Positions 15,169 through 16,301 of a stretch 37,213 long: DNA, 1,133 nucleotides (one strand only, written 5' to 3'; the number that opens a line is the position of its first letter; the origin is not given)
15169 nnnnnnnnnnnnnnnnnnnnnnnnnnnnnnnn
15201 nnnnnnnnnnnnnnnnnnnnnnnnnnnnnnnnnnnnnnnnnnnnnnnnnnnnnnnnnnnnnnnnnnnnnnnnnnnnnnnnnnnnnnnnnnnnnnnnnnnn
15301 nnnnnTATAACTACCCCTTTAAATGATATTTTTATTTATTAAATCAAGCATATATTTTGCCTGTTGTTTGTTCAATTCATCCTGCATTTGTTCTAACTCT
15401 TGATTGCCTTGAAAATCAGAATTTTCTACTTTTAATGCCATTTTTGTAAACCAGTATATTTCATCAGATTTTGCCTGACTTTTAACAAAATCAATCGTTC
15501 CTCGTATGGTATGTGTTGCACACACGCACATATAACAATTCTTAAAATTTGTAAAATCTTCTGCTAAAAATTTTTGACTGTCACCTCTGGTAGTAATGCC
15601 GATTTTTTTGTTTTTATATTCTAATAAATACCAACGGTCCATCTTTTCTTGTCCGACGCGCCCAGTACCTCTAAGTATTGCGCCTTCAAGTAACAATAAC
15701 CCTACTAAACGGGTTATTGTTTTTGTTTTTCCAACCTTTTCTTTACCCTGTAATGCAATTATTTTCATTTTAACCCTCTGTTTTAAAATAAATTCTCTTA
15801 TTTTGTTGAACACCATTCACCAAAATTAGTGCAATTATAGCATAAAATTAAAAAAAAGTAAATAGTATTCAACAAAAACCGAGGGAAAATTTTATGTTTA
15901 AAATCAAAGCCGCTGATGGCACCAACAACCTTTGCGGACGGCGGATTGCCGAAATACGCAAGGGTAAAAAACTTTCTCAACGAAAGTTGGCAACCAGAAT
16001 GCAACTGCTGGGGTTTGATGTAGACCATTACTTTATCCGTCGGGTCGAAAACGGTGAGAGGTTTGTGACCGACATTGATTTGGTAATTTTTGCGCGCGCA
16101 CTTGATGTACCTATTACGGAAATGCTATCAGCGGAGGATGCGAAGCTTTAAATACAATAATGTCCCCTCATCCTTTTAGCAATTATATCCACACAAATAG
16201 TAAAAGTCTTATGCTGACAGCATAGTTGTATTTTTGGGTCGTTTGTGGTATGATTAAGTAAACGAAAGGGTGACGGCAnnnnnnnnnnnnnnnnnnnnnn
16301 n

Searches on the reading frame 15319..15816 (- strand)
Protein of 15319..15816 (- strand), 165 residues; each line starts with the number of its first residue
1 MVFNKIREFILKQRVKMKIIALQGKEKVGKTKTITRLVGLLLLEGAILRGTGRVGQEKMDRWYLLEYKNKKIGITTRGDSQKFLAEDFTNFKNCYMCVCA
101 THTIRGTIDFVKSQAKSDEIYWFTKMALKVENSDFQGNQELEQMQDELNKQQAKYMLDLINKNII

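Call 3: search_protein_families(library=pfam, proteins=[window:15319-15816:-], max_evalue=0.1)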
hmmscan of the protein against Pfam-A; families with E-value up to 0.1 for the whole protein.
window:15319-15816:- (165 aa): 1 family
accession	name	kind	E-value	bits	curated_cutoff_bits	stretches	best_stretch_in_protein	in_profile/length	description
PF08054.16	Leu_leader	-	0.039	14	25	1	34-50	4-20/28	Leucine operon leader peptide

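Call 5: search_protein_families(library=ncbifam, proteins=[window:15319-15816:-], max_evalue=0.1)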
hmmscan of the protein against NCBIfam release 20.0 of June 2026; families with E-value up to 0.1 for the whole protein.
window:15319-15816:- (165 aa): 1 family
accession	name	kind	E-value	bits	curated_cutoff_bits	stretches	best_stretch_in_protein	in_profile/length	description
NF009450.0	PRK12808.1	equivalog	0.019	14.5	476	1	85-154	289-361/476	flagellin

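Call 19: search_protein_families(library=padloc, proteins=[window:15319-15816:-], max_evalue=0.01)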
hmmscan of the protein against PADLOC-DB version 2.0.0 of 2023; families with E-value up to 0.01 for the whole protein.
window:15319-15816:- (165 aa): 1 family
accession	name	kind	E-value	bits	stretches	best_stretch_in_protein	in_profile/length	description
PDLC04140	mad8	-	0.0057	14.2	1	16-84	26-70/314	mads_8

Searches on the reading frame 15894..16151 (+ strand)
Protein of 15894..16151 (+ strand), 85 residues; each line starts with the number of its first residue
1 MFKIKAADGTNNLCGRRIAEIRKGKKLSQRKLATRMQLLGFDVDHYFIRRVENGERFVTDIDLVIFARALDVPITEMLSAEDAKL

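Call 3: search_protein_families(library=pfam, proteins=[window:15894-16151:+], max_evalue=0.1)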
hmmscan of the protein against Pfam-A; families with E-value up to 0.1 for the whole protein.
window:15894-16151:+ (85 aa): 3 families
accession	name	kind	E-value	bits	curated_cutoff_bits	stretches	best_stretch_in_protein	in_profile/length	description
PF13560.12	HTH_31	-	6.6e-06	26.8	27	1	15-76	3-60/64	Helix-turn-helix domain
PF01381.28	HTH_3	-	8.8e-06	26.1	23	1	18-76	1-54/55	Helix-turn-helix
PF12844.13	HTH_19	-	0.00049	20.4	30.2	1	15-71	1-52/64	Helix-turn-helix domain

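Call 5: search_protein_families(library=ncbifam, proteins=[window:15894-16151:+], max_evalue=0.1)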
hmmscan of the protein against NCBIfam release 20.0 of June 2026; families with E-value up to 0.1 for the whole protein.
window:15894-16151:+ (85 aa): 7 families
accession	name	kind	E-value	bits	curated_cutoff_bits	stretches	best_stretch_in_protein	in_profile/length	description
NF006015.0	PRK08154.1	subfamily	0.00083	18.6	204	1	14-83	31-95/314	anaerobic benzoate catabolism transcriptional regulator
NF041951.1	phage_RstR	subfamily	0.0037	17.5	80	1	16-82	5-66/108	RstR family transcriptional repressor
NF047948.1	male_kill_WMK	equivalog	0.0044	16.5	300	1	15-81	7-68/300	WO male-killing family protein Wmk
TIGR03070.1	couple_hipB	subfamily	0.0057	16.6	71.65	1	16-58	5-42/58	type II toxin-antitoxin system Y4mF family antitoxin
TIGR03764.1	ICE_PFGI_1_parB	hypoth_equivalog_domain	0.022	14.4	143.75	1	16-53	128-165/260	ParB family protein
NF007408.0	PRK09943.1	equivalog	0.032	13.8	211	1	14-37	8-31/185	HTH-type transcriptional regulator PuuR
TIGR03830.1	CxxCG_CxxCG_HTH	subfamily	0.054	13.3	61.8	1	11-55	63-102/127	type II TA system antitoxin MqsA family protein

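Call 19: search_protein_families(library=padloc, proteins=[window:15894-16151:+], max_evalue=0.01)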
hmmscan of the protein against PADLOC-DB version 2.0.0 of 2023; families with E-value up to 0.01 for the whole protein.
window:15894-16151:+ (85 aa): 6 families
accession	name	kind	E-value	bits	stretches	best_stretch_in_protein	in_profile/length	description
PDLC03664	Control_protein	-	7.4e-06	24.3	1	15-77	15-72/74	control protein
PDLC03666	Control_protein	-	3.8e-05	22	1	15-78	8-66/77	control protein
PDLC03665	Control_protein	-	4.3e-05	21.7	1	14-81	9-72/77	control protein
PDLC02926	HTH_VI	-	0.00034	18.8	1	15-78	3-61/92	-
PDLC03671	Control_protein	-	0.00054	18.1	1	21-80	22-76/84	control protein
PDLC03952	RmrA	-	0.0044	13.9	1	5-77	14-81/395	-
